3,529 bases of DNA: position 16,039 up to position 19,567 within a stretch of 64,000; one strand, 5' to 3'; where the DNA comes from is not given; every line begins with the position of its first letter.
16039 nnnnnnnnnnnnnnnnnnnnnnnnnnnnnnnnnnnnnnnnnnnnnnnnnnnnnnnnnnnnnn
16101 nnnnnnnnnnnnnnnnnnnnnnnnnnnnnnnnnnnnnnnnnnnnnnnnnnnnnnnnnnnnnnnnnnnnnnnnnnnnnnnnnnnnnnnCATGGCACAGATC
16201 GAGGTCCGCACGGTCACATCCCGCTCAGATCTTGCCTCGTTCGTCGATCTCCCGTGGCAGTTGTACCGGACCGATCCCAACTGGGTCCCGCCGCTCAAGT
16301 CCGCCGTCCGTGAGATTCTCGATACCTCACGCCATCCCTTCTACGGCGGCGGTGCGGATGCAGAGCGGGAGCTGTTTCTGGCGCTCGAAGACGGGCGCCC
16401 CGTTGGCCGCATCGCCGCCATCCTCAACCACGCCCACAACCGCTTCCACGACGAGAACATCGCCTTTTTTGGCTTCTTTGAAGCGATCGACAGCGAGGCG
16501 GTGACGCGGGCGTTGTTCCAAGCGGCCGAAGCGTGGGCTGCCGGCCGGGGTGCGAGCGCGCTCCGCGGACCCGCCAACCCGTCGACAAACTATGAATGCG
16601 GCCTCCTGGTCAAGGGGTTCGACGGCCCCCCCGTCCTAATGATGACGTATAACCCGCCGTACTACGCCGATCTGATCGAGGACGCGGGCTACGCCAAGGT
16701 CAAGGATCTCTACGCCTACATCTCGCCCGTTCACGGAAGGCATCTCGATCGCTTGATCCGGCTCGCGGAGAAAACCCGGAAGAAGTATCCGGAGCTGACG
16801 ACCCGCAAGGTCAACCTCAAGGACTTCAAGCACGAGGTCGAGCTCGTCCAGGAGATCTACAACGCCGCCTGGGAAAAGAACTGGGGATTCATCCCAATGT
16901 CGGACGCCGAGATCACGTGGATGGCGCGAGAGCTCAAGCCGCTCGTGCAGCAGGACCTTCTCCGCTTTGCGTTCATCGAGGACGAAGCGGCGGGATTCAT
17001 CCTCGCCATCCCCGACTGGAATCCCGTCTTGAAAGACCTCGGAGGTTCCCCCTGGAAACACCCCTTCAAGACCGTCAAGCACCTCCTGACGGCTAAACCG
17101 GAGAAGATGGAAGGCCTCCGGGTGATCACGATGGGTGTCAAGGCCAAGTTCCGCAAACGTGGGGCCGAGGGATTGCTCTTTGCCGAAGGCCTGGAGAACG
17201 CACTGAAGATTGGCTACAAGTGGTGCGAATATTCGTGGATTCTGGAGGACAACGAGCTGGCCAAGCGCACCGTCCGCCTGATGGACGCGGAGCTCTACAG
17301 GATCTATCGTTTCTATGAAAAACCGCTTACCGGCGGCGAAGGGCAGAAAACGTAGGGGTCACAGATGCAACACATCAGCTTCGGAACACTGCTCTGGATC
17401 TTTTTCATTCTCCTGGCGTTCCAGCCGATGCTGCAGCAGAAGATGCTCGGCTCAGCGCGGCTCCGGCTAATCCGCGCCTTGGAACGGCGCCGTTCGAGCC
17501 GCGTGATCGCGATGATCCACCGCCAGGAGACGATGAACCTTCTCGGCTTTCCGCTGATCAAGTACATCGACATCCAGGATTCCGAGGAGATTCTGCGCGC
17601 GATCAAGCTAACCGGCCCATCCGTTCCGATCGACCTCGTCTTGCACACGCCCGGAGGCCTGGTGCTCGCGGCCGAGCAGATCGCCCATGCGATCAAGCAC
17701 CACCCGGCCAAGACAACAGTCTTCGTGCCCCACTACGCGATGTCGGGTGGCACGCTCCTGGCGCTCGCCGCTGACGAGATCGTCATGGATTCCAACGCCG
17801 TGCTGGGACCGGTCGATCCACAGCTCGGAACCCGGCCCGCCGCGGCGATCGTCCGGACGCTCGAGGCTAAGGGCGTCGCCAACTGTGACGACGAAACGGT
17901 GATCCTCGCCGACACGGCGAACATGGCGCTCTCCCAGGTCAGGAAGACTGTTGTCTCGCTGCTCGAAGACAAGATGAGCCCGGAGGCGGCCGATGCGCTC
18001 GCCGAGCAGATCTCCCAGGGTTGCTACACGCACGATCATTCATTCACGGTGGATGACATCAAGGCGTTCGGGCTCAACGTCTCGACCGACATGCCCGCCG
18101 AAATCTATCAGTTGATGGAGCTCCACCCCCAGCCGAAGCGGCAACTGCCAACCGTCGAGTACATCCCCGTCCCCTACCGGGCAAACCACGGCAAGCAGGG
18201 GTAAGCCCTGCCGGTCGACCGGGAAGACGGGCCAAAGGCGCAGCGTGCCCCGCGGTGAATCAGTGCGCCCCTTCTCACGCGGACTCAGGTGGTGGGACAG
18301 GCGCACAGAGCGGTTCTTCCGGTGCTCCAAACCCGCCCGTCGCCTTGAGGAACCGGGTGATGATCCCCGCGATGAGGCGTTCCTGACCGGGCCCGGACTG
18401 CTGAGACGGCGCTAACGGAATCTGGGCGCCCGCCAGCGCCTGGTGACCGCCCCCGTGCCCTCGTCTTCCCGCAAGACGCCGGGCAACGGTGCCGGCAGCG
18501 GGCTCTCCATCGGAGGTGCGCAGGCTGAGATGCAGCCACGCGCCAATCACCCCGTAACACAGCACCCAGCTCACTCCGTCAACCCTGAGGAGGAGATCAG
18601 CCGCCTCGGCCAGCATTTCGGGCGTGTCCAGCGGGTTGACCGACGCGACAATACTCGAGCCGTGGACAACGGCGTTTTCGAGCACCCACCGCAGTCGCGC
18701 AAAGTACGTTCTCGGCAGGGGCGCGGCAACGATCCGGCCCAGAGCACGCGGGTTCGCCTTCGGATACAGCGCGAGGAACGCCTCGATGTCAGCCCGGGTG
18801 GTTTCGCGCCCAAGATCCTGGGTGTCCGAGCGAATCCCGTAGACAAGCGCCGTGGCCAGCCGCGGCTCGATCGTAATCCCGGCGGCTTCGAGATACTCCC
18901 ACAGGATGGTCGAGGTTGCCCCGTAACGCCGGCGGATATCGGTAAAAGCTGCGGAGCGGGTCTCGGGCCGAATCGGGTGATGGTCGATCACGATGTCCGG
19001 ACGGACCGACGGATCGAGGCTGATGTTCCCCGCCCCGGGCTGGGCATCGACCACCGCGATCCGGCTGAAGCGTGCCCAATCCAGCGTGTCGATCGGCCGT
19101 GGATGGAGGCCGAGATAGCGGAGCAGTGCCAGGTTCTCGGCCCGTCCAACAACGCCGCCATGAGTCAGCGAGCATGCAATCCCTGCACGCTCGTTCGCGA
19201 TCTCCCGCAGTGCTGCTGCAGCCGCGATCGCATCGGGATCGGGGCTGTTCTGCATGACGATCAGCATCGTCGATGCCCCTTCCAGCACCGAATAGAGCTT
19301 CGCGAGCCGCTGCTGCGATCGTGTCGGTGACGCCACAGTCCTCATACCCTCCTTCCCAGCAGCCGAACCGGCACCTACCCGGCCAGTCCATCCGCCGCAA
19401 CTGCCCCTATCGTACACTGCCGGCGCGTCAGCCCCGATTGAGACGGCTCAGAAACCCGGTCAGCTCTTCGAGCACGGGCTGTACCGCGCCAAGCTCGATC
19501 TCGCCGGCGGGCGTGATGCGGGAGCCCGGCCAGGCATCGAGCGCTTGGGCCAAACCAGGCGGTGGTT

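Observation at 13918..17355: SDR / serine-palmitoyltransferase-like / GNAT-like triad: candidate bacterial ceramide (sphingoid lipid) module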

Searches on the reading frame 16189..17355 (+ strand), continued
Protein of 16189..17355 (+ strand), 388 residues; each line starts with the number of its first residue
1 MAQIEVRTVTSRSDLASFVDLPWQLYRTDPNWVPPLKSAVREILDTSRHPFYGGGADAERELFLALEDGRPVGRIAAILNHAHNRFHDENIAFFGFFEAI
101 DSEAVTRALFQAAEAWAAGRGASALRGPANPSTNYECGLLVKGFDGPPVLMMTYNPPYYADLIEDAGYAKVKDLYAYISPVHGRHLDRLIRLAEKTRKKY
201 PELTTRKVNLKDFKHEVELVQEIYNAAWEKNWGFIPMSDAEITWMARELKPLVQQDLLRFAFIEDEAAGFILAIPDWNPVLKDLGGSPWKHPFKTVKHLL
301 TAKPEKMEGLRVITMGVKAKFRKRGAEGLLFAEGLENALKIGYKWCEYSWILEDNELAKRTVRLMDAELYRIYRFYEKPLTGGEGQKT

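Call 36: get_annotated_region(hit=H24, flank=9000)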
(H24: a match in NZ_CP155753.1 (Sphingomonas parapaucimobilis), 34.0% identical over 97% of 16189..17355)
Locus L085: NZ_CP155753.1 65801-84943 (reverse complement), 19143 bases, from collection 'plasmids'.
description: Sphingomonas parapaucimobilis strain YK209 plasmid unnamed5, complete sequence
organism: Sphingomonas parapaucimobilis (NCBI taxid 28213)
taxonomy: Bacteria; Pseudomonadota; Alphaproteobacteria; Sphingomonadales; Sphingomonadaceae; Sphingomonas; Sphingomonas parapaucimobilis
host: -; source: Chinese cabbage; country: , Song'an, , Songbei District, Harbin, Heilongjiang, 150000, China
typing (MOB-suite, as given by PLSDB): non-mobilizable
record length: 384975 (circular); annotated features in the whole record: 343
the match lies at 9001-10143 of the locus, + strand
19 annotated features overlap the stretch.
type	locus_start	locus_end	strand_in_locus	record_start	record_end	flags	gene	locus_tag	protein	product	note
CDS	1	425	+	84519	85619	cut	proB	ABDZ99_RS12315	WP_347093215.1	glutamate 5-kinase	GO:0006561 - proline biosynthetic process [Evidence IEA]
CDS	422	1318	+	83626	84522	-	-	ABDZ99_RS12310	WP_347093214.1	NAD(P)H-binding protein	-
CDS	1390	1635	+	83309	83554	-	-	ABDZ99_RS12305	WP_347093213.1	acyl carrier protein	GO:0006633 - fatty acid biosynthetic process [Evidence IEA]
CDS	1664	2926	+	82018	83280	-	-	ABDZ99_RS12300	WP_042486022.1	aminotransferase class I/II-fold pyridoxal phosphate-dependent enzyme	-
CDS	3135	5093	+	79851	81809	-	-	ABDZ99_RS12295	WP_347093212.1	ATP-binding protein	-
CDS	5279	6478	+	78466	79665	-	lptF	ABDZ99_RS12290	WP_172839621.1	LPS export ABC transporter permease LptF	GO:0015920 - lipopolysaccharide transport [Evidence IEA]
CDS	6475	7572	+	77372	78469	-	lptG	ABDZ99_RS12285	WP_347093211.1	LPS export ABC transporter permease LptG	GO:0015920 - lipopolysaccharide transport [Evidence IEA]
CDS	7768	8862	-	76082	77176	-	-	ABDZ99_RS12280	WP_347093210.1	fatty acid desaturase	-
CDS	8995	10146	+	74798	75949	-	-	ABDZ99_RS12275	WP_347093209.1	N-acetyltransferase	-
CDS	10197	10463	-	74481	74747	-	-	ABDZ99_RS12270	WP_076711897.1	hypothetical protein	-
CDS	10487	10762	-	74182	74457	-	-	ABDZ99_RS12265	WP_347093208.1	hypothetical protein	-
CDS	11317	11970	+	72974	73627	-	-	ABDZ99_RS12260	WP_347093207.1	methyltransferase domain-containing protein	-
CDS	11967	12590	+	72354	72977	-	-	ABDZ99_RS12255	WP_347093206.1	hypothetical protein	-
CDS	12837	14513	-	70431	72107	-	-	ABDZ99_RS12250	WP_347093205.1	aminotransferase class III-fold pyridoxal phosphate-dependent enzyme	-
CDS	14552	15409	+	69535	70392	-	asd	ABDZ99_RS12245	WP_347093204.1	archaetidylserine decarboxylase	GO:0008654 - phospholipid biosynthetic process [Evidence IEA]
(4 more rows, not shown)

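Call 42: search_protein_families(library=pfam, proteins=[L019:5100-6014:+, L019:3485-4177:+, L010:458-2905:+], max_evalue=0.01)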
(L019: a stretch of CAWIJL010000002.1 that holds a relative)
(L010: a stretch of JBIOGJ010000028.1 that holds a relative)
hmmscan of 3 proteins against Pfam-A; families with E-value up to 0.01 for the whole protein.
L019:5100-6014:+ (304 aa): 3 families
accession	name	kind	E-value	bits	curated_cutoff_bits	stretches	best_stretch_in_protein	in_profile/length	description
PF14378.12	PAP2_3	-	1.7e-17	64.3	27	1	107-284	2-188/190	PAP2 superfamily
PF01569.27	PAP2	-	4e-08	33.5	27.2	1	214-287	47-121/130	PAP2 superfamily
PF14360.12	PAP2_C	-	0.00018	22.5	27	1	225-283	6-68/74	PAP2 superfamily C-terminal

L019:3485-4177:+ (230 aa): 1 family
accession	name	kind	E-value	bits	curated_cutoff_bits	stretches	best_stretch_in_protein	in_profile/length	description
PF11249.13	DUF3047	-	6.5e-29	101.3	27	1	74-223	25-197/198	Protein of unknown function (DUF3047)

L010:458-2905:+ (815 aa): 4 families
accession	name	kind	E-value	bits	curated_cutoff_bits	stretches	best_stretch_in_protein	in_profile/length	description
PF00676.26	E1_dh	-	2.1e-47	162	22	1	133-447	1-300/300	Dehydrogenase E1 component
PF02779.29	Transket_pyr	-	2.9e-36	125.2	27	1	478-664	4-173/174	Transketolase, pyrimidine binding domain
PF02780.25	Transketolase_C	-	3e-35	121.3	25.9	1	682-805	1-124/124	Transketolase, C-terminal domain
PF02775.26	TPP_enzyme_C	-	0.0088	16.3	21.9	0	267-369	43-150/151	Thiamine pyrophosphate enzyme, C-terminal TPP binding domain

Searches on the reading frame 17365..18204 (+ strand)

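Call 3: search_protein_families(library=pfam, proteins=[window:17365-18204:+], max_evalue=0.01)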
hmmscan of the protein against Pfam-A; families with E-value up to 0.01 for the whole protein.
window:17365-18204:+ (279 aa): 5 families
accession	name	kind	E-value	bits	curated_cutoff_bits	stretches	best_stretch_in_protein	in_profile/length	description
PF01972.22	SDH_protease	-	2.3e-113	378.4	31.3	1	7-277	12-282/286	ClpP-like SDH-type serine proteinase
PF25145.1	NfeD1b_N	-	4.4e-13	49.7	40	1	91-149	36-94/189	NfeD1b, N-terminal domain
PF00378.25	ECH_1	-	4.2e-05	23.5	27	1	121-167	95-141/251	Enoyl-CoA hydratase/isomerase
PF00574.28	CLP_protease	-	0.00015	22.1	20.2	1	79-138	39-98/182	Clp protease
PF01343.23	Peptidase_S49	-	0.0044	17.4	24.9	1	116-148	8-40/154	Peptidase family S49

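Call 4: search_protein_families(library=ncbifam, proteins=[window:17365-18204:+], max_evalue=0.01)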
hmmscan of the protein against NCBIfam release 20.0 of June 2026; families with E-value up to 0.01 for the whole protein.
window:17365-18204:+ (279 aa): 13 families
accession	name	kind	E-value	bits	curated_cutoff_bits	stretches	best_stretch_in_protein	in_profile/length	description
NF047768.1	Clp_like_SDH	equivalog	3.7e-120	400.2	250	1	9-268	1-260/260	SDH family Clp fold serine proteinase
NF045542.1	Clp_rel_HeadMat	equivalog_domain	4e-12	46.4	120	1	73-147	20-95/165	head maturation protease, ClpP-related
NF045540.1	scaf_prot_MCP1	exception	5.1e-09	35.4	475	1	75-147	19-91/652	ClpP-like prohead protease/major capsid protein fusion protein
TIGR00706.1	SppA_dom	equivalog_domain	1e-06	28.6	155.45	1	71-149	17-97/208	signal peptide peptidase SppA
NF008745.0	PRK11778.1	equivalog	0.00011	21.5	259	1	89-150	133-197/345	protease SohB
NF002936.2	PRK03580.1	equivalog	0.00062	19.2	500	1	121-219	101-199/261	crotonobetainyl-CoA hydratase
NF007239.0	PRK09674.1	equivalog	0.0027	17.2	371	1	121-218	101-198/257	2,3-dehydroadipyl-CoA hydratase PaaF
NF006007.0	PRK08138.1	subfamily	0.003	17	355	1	104-218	88-202/261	enoyl-CoA hydratase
TIGR03210.1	badI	equivalog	0.0052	16.1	467.6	1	97-156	77-136/256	2-ketocyclohexanecarboxyl-CoA hydrolase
NF006566.0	PRK09076.1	subfamily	0.0055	16.3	286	1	118-217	101-200/260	enoyl-CoA hydratase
NF006100.0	PRK08252.1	subfamily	0.007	16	282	1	111-218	87-195/254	crotonase/enoyl-CoA hydratase family protein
TIGR00705.1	SppA_67K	equivalog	0.0078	14.6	311.45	0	91-149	355-416/590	signal peptide peptidase SppA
NF005637.0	PRK07396.1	equivalog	0.008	15.6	380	0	105-156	98-149/273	1,4-dihydroxy-2-naphthoyl-CoA synthase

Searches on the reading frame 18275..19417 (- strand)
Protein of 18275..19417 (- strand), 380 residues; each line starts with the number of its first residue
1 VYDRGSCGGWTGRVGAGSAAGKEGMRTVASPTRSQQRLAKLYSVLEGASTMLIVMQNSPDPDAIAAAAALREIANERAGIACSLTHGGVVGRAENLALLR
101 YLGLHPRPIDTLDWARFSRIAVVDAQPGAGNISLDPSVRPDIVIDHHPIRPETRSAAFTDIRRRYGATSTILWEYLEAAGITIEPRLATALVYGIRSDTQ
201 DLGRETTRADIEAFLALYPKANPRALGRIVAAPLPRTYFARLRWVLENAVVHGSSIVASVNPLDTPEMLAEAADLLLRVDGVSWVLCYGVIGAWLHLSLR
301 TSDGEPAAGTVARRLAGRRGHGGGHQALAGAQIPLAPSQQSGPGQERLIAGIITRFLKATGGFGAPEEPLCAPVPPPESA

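Call 3: search_protein_families(library=pfam, proteins=[window:18275-19417:-], max_evalue=0.01)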
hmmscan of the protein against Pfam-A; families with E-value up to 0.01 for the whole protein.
window:18275-19417:- (380 aa): 2 families
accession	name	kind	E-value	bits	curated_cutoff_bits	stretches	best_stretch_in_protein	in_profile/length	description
PF01368.27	DHH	-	1.4e-07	32.2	28.1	1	51-195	2-125/125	DHH family, N-terminal domain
PF02272.25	DHHA1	-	2.3e-07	31.6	25.9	1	257-335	6-85/102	DHHA1 domain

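Call 4: search_protein_families(library=ncbifam, proteins=[window:18275-19417:-], max_evalue=0.01)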
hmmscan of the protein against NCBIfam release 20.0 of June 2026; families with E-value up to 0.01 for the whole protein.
window:18275-19417:- (380 aa): 8 families
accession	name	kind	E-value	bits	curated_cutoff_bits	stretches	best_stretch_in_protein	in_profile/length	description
NF003877.0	PRK05427.1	equivalog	2.1e-11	43.8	283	1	50-217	3-168/308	manganese-dependent inorganic pyrophosphatase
NF011440.0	PRK14869.1-2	equivalog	6.4e-05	21.8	746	1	143-202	325-384/541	putative manganese-dependent inorganic diphosphatase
NF041569.1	A-tRNAntase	equivalog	8.8e-05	20.9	1440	1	111-213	59-165/880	A-adding tRNA nucleotidyltransferase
NF011442.0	PRK14869.1-4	equivalog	0.00034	19.2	400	1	144-212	331-400/543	putative manganese-dependent inorganic diphosphatase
NF011445.0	PRK14869.2-1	equivalog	0.00076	18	483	1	142-214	331-404/548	putative manganese-dependent inorganic diphosphatase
NF011449.0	PRK14869.2-5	equivalog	0.0011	18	411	0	143-207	232-296/451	putative manganese-dependent inorganic diphosphatase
NF011443.0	PRK14869.1-5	equivalog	0.0012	17.4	335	1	143-200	331-388/546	putative manganese-dependent inorganic diphosphatase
NF011446.0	PRK14869.2-2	equivalog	0.0029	16.1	601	1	119-210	320-411/576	putative manganese-dependent inorganic diphosphatase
